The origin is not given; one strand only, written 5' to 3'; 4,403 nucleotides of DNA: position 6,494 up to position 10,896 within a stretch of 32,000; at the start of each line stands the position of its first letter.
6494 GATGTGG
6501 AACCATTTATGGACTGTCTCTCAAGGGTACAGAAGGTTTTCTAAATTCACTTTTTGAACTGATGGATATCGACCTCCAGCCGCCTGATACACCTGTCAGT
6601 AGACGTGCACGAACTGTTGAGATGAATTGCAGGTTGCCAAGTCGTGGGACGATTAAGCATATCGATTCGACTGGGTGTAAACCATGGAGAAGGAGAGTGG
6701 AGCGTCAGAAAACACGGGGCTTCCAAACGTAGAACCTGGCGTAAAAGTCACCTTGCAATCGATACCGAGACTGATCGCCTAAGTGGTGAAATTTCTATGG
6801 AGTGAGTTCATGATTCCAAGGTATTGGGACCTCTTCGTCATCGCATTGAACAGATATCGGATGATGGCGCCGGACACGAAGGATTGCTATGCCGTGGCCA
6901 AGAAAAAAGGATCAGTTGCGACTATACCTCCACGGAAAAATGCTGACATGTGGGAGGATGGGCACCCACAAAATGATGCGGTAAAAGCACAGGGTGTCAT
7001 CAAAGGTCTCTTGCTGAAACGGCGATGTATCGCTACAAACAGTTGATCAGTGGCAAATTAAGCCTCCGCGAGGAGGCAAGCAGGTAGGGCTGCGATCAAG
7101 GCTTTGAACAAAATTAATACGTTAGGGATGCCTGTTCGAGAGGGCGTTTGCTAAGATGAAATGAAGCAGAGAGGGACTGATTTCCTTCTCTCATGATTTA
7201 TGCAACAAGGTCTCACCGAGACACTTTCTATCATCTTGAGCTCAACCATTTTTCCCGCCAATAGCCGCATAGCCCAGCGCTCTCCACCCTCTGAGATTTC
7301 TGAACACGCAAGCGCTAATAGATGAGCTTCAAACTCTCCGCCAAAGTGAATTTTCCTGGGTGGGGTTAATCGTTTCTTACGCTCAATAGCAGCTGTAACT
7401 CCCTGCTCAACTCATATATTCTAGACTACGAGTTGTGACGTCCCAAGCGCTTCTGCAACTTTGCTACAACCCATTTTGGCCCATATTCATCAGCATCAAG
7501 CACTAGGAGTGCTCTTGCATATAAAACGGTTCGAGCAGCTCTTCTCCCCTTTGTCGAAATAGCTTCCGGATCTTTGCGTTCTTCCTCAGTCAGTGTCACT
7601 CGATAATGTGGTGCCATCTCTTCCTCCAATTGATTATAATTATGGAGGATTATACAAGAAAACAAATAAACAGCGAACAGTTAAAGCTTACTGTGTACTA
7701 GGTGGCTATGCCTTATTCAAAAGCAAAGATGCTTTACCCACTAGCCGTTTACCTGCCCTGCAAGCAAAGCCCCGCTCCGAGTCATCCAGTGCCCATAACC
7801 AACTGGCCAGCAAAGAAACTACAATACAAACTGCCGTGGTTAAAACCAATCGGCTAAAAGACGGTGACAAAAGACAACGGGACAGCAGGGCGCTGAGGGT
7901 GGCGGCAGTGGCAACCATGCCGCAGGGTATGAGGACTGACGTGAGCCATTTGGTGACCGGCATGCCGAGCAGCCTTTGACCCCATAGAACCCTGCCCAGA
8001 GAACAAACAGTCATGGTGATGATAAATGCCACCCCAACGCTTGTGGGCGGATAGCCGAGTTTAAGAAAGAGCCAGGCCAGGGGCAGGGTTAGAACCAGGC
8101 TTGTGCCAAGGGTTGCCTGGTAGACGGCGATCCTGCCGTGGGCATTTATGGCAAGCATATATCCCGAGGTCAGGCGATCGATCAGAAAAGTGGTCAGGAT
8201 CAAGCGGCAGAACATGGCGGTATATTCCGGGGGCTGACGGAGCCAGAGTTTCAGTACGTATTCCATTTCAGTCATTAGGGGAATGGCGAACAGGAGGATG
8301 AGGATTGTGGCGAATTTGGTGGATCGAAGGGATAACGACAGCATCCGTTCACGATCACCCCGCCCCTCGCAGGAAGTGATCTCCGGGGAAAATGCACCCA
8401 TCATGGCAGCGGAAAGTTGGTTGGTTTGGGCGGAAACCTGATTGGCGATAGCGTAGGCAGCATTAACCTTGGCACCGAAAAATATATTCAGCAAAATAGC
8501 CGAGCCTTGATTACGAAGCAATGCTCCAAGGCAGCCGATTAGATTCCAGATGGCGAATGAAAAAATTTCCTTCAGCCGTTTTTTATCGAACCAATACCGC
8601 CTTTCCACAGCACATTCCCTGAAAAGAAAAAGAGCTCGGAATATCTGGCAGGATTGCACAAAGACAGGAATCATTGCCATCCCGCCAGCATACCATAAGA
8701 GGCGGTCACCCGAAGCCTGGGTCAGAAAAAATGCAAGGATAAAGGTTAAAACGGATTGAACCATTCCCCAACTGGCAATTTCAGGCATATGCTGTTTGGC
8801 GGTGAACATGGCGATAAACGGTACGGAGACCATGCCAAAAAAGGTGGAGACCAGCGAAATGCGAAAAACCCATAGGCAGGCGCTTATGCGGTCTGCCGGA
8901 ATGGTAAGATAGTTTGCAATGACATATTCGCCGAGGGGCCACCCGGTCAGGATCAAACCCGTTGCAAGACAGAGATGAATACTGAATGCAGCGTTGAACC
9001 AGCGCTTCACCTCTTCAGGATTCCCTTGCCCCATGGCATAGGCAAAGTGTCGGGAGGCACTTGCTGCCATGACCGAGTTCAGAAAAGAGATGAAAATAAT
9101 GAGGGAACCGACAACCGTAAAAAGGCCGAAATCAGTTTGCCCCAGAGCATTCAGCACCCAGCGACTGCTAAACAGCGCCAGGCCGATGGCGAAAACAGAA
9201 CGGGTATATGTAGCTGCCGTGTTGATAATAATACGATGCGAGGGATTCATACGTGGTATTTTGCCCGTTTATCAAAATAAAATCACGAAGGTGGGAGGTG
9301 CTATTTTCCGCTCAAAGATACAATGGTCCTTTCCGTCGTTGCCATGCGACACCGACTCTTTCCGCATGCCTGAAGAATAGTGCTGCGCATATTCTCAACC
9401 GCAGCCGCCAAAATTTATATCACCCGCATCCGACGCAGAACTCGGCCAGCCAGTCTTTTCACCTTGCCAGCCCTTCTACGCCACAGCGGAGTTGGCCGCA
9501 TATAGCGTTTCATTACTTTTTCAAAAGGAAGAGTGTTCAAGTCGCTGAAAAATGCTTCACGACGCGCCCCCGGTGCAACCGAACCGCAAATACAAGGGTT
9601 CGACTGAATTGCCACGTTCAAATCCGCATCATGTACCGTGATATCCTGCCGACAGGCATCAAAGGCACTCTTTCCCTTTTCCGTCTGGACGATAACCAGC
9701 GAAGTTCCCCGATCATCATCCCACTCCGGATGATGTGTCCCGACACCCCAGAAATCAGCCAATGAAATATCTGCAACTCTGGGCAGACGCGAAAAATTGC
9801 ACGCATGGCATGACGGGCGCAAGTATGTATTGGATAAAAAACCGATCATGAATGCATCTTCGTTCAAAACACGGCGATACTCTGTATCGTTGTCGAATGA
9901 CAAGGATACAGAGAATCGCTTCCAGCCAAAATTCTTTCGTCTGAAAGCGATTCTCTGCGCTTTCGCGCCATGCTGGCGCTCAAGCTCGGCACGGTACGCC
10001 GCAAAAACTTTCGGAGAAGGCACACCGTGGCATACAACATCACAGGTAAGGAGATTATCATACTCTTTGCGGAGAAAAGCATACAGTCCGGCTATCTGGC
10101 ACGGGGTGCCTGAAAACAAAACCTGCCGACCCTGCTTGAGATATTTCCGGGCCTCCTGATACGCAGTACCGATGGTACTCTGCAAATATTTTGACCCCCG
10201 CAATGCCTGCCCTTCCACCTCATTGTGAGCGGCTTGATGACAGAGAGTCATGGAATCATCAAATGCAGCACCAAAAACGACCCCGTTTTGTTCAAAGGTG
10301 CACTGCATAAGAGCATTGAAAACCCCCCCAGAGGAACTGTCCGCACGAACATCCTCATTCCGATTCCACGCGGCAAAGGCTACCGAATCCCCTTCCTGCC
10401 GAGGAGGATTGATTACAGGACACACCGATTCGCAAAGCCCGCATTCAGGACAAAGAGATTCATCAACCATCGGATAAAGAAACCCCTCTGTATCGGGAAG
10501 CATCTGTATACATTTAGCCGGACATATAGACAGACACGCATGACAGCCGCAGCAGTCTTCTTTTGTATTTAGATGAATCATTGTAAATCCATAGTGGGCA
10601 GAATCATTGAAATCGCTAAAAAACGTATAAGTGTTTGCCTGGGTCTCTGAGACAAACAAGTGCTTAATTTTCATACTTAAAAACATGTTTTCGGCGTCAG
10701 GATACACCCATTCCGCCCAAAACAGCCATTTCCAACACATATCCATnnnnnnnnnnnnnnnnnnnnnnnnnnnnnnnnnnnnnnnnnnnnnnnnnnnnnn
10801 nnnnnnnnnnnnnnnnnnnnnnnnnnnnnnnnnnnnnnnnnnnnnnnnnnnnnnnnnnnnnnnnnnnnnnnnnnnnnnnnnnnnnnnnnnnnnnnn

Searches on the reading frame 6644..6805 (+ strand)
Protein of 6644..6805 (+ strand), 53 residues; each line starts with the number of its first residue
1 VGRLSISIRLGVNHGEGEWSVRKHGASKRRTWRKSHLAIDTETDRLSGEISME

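Call 64: search_protein_families(library=pfam, proteins=[window:6644-6805:+], max_evalue=0.01)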
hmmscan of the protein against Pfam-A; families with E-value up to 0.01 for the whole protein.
window:6644-6805:+ (53 aa): 1 family
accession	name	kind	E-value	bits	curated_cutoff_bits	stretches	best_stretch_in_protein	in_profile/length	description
PF01609.27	DDE_Tnp_1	-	0.0062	16.7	23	1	14-43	17-46/200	Transposase DDE domain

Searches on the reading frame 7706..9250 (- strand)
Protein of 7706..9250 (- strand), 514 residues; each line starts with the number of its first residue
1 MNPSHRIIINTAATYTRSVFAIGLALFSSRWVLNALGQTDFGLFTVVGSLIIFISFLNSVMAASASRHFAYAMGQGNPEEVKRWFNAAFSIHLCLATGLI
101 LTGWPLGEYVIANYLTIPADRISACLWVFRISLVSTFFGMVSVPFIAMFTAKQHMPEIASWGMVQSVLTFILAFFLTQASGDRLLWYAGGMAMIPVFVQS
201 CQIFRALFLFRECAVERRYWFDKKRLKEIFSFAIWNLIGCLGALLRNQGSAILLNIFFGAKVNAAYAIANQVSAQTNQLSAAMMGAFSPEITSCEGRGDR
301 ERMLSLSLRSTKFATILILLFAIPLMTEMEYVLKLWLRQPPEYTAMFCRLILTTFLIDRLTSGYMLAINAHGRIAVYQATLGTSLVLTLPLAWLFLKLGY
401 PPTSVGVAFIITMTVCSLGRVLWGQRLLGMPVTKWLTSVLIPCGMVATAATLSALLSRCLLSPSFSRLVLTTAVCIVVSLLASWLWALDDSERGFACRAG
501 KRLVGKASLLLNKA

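Call 7: search_protein_families(library=pfam, proteins=[window:7706-9250:-], max_evalue=0.001)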
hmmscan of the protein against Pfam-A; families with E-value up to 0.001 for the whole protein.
window:7706-9250:- (514 aa): 2 families
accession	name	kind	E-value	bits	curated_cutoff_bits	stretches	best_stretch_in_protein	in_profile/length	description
PF01943.22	Polysacc_synt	-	2.6e-12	47.2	28.2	1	33-289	27-268/274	Polysaccharide biosynthesis protein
PF13440.11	Polysacc_synt_3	-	3e-05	23.9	23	1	38-329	8-276/293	Polysaccharide biosynthesis protein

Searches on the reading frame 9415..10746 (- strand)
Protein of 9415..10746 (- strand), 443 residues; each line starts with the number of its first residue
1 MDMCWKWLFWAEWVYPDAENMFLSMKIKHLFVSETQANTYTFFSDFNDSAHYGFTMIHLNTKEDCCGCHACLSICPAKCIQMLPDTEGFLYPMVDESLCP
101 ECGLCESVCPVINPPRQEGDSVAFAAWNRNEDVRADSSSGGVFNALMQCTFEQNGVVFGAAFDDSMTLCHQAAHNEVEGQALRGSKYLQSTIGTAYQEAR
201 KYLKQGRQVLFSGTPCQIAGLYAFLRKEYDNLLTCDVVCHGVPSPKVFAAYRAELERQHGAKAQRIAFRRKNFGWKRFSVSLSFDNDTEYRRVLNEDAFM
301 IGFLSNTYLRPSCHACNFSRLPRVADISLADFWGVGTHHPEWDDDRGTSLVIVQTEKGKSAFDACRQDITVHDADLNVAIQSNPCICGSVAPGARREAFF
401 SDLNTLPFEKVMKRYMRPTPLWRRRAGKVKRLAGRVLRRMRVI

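Call 7: search_protein_families(library=pfam, proteins=[window:9415-10746:-], max_evalue=0.001)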
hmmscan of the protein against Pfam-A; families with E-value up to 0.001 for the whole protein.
window:9415-10746:- (443 aa): 7 families
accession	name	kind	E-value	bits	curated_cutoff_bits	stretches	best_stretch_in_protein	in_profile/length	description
PF04432.18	FrhB_FdhB_C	-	1.2e-24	87.4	23.3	1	207-370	2-143/150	Coenzyme F420 hydrogenase/dehydrogenase, beta subunit C terminus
PF12838.12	Fer4_7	-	1.4e-06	29.1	27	1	65-111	2-50/52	4Fe-4S dicluster domain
PF04422.18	FrhB_FdhB_N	-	8.2e-06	26.3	22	1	124-192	2-73/78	Coenzyme F420 hydrogenase/dehydrogenase, beta subunit N-term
PF14697.11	Fer4_21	-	0.00011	22.7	35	1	59-82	35-59/59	4Fe-4S dicluster domain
PF13187.11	Fer4_9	-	0.00015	22.1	27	1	64-110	1-48/52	4Fe-4S dicluster domain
PF13183.11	Fer4_8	-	0.00053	20.9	27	0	99-150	5-55/68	4Fe-4S dicluster domain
PF00037.32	Fer4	-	0.00055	20.1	21.1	1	93-111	2-20/24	4Fe-4S binding domain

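Call 27: search_protein_families(library=ncbifam, proteins=[window:9415-10581:-], max_evalue=0.001)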
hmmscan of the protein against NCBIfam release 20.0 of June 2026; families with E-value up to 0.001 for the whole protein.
window:9415-10581:- (388 aa): 11 families
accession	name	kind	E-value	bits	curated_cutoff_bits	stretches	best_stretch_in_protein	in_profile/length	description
NF040616.1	F420_dehyd_FpoF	exception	2e-07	30.3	475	1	8-165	11-172/337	F420H2 dehydrogenase subunit FpoF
NF004541.0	PRK05888.2-2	equivalog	3.5e-07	30.2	217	1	2-56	56-108/168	NADH-quinone oxidoreductase subunit NuoI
TIGR01971.1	NuoI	subfamily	4.3e-07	29.6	113.05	1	5-56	36-95/121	NADH-quinone oxidoreductase, chain I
NF006808.0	PRK09326.1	equivalog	2.7e-06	26.5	444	1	8-165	12-173/341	F420H2 dehydrogenase subunit F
NF040864.1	HgcB_ferredoxin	equivalog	1.5e-05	24.8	99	1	7-56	13-58/93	mercury methylation ferredoxin HgcB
NF058577.1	FdxA_fam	equivalog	2e-05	24.7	65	1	7-56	6-50/52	4Fe-4S ferredoxin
NF042909.1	FMH_DH_FwdF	exception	3.1e-05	23.3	375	1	6-56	255-308/336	tungsten-dependent formylmethanofuran dehydrogenase subunit FwdF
TIGR02179.1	PorD_KorD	subfamily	7.2e-05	22.8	60.05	1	6-56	23-69/78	2-oxoacid:acceptor oxidoreductase, delta subunit, pyruvate/2-ketoisovalerate family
NF009053.0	PRK12387.1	subfamily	0.00027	20.7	204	1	6-56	36-87/180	formate hydrogenlyase complex iron-sulfur subunit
NF043069.1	T4HPD_activ_SAM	equivalog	0.00053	19.4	425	1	6-55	49-93/299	trans-4-hydroxy-L-proline dehydratase activase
NF004536.0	PRK05888.1-1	equivalog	0.00096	18.5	212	0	6-56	56-111/180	NADH-quinone oxidoreductase subunit NuoI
